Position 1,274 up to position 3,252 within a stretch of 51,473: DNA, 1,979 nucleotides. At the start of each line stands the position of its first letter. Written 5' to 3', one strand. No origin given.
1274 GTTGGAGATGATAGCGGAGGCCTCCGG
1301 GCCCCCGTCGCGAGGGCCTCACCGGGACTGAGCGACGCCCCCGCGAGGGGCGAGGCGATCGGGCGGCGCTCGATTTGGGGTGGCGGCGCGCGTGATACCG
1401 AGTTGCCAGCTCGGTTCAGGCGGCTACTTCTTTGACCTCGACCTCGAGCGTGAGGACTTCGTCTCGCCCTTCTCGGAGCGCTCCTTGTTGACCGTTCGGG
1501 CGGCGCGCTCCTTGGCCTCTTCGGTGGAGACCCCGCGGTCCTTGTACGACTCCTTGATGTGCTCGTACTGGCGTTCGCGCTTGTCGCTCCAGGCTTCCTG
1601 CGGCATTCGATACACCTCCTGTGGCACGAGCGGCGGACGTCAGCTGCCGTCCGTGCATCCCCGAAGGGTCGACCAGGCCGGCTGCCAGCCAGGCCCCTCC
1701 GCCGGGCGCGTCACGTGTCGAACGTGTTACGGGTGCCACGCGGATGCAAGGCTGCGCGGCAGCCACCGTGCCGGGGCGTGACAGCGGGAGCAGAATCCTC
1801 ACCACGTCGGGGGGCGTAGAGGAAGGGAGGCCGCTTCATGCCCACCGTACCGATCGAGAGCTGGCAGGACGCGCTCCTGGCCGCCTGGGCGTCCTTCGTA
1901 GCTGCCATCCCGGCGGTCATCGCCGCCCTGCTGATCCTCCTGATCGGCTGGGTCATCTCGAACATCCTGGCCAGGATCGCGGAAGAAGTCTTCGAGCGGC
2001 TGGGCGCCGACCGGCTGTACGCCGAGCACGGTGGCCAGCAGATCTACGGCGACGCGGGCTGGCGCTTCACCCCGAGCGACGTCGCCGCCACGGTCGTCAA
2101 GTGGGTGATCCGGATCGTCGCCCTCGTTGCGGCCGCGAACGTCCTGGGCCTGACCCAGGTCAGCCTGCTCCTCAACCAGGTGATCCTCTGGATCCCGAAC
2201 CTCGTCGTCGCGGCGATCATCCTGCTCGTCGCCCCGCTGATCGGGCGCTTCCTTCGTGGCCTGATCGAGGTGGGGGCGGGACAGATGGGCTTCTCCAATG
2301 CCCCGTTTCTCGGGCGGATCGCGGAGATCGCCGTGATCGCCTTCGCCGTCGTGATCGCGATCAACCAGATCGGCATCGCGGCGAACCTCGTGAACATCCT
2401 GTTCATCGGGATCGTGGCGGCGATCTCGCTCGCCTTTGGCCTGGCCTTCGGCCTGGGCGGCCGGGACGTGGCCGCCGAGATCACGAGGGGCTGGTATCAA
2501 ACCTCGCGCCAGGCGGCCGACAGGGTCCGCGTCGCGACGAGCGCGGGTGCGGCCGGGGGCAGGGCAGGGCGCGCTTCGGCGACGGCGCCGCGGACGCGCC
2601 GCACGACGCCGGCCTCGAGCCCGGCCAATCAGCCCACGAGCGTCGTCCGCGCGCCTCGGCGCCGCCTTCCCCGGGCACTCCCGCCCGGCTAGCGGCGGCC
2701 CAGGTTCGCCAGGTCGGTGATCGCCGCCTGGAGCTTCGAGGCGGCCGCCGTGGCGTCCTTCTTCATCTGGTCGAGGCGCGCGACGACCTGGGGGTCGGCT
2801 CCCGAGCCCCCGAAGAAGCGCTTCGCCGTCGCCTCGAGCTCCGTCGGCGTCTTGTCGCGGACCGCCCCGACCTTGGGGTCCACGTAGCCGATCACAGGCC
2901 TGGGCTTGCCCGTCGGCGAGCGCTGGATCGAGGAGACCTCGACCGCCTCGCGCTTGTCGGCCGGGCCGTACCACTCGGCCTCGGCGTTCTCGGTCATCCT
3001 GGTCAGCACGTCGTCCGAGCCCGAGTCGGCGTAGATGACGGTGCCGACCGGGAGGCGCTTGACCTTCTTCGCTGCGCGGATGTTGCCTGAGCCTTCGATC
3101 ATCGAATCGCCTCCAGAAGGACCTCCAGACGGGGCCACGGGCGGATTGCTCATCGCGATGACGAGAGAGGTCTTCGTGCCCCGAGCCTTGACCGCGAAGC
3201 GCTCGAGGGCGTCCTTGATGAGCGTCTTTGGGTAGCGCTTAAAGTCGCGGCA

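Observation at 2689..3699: Endolysin-like peptidase gene with an internal SD-ATG encoding a second, C-terminal product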

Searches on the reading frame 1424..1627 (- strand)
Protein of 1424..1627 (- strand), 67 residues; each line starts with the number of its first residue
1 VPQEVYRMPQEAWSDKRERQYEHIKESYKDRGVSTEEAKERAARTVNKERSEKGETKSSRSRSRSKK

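Call 7: search_protein_families(library=pfam, proteins=[window:1424-1627:-], max_evalue=1)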
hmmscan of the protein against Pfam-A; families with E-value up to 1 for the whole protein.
window:1424-1627:- (67 aa): 3 families
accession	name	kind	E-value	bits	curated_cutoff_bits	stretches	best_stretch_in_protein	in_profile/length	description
PF00579.31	tRNA-synt_1b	-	0.025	14.4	21.1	1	11-48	251-289/292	tRNA synthetases class I (W and Y)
PF01988.24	VIT1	-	0.065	13.5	28.1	1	9-50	71-111/214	VIT family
PF14620.12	YPEB_PepSY1-2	-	0.078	13.5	31.7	1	3-63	10-71/195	YpeB sporulation, PepSY1 and PepSY2 domains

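Call 101: search_protein_families(library=ncbifam, proteins=[window:1424-1627:-], max_evalue=0.01)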
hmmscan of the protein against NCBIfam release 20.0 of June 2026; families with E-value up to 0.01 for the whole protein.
window:1424-1627:- (67 aa): 0 families

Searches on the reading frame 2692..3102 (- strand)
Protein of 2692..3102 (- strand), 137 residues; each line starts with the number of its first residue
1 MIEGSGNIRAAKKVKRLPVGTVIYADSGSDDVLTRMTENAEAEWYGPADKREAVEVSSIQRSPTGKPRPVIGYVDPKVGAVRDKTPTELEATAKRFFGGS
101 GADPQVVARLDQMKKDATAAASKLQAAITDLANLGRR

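Call 64: predict_structure(alignment_id=A3)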
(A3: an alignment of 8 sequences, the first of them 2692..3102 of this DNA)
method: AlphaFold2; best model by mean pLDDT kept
length: 137 residues; sequences in the alignment: 8
mean_pLDDT: 81.1   pTM: 0.58
mean pLDDT of the five models: 81.1, 80.4, 78.6, 77.6, 75.4
residues with pLDDT >= 90: 50; 70-90: 62; 50-70: 16; < 50: 9
segments of 3 or more residues with pLDDT < 50: 1-8
pLDDT, mean of each block of 10 residues (from residue 1): 44 92 92 92 91 87 78 93 87 66 69 85 85 74
secondary structure, 60 per line:
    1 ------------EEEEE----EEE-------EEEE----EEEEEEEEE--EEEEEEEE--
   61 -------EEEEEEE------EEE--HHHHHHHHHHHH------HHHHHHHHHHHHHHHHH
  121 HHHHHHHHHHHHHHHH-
elements in order: E13-17 E22-24 E32-35 E40-48 E51-58 E68-74 E81-83 H86-97 H104-136

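Call 68: fold_search(model_id=the predicted structure, library=pdb)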
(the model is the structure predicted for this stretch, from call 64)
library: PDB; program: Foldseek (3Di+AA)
matches with E <= 10: 631; with E <= 0.001: 0
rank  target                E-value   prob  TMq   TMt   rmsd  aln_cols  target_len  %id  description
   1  4v8p_BP               9.2e-02  0.66  0.29  0.26  12.8       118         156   11  T.thermophila 60S ribosomal subunit in complex with initiation factor 6. (released 2014-07-09)
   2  2krs_MODEL_1_A        1.1e-01  0.98  0.33  0.56   4.4        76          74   14  Solution NMR structure of SH3 domain from CPF_0587 (fragment 415-479) from Clostridium perfringens. Northeast  (released 2010-01-26)
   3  2kt8_MODEL_1_A        1.2e-01  0.99  0.37  0.62   3.3        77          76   17  Solution NMR structure of the CPE1231(468-535) protein from Clostridium perfringens, Northeast Structural Geno (released 2010-02-02)
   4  3m1u_B                1.4e-01  0.99  0.39  0.14   3.6        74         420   16  Crystal structure of a Putative gamma-D-glutamyl-L-diamino acid endopeptidase (DVU_0896) from DESULFOVIBRIO VULGARIS H (released 2010-04-07)
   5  8ink_T                2.0e-01  0.66  0.30  0.32   7.5       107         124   16  human nuclear pre-60S ribosomal particle - State D (released 2023-08-09)
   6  8fl2_LE               2.0e-01  0.57  0.29  0.29   8.7       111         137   14  Human nuclear pre-60S ribosomal subunit (State I1) (released 2023-07-12)
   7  7olc_LT               2.1e-01  0.44  0.26  0.23  11.2        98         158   11  Thermophilic eukaryotic 80S ribosome at idle POST state (released 2022-01-26)
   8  8fl0_LE               2.2e-01  0.60  0.30  0.32   8.0       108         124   16  Human nucleolar pre-60S ribosomal subunit (State H) (released 2023-07-12)
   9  5xxb_S                2.2e-01  0.47  0.27  0.25   8.6        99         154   11  Large subunit of Toxoplasma gondii ribosome (released 2017-08-30)
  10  6zym_u                2.2e-01  0.30  0.25  0.22  20.2       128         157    9  Human C Complex Spliceosome - High-resolution CORE (released 2020-10-14)
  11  2kyb_MODEL_1_A        2.3e-01  0.82  0.28  0.56   4.1        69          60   17  Solution structure of CpR82G from Clostridium perfringens. North East Structural Genomics Consortium Target Cp (released 2010-06-09)
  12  6swa_R                2.5e-01  0.54  0.29  0.26   8.2       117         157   15  Mus musculus brain neocortex ribosome 60S bound to Ebp1 (released 2020-09-30)
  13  7ls1_N2               2.6e-01  0.54  0.29  0.26   8.5       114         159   14  80S ribosome from mouse bound to eEF2 (Class II) (released 2021-11-03)
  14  8a98_S                2.8e-01  0.57  0.31  0.28   8.9       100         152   12  CRYO-EM STRUCTURE OF LEISHMANIA MAJOR 80S RIBOSOME : snoRNA MUTANT (released 2023-10-11)
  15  3pvq_A                2.9e-01  0.97  0.37  0.18   3.5        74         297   12  Crystal structure of a putative dipeptidyl-peptidase VI (BT_1314) from BACTEROIDES THETAIOTAOMICRON VPI-5482 at 2.10 A (released 2011-02-02)
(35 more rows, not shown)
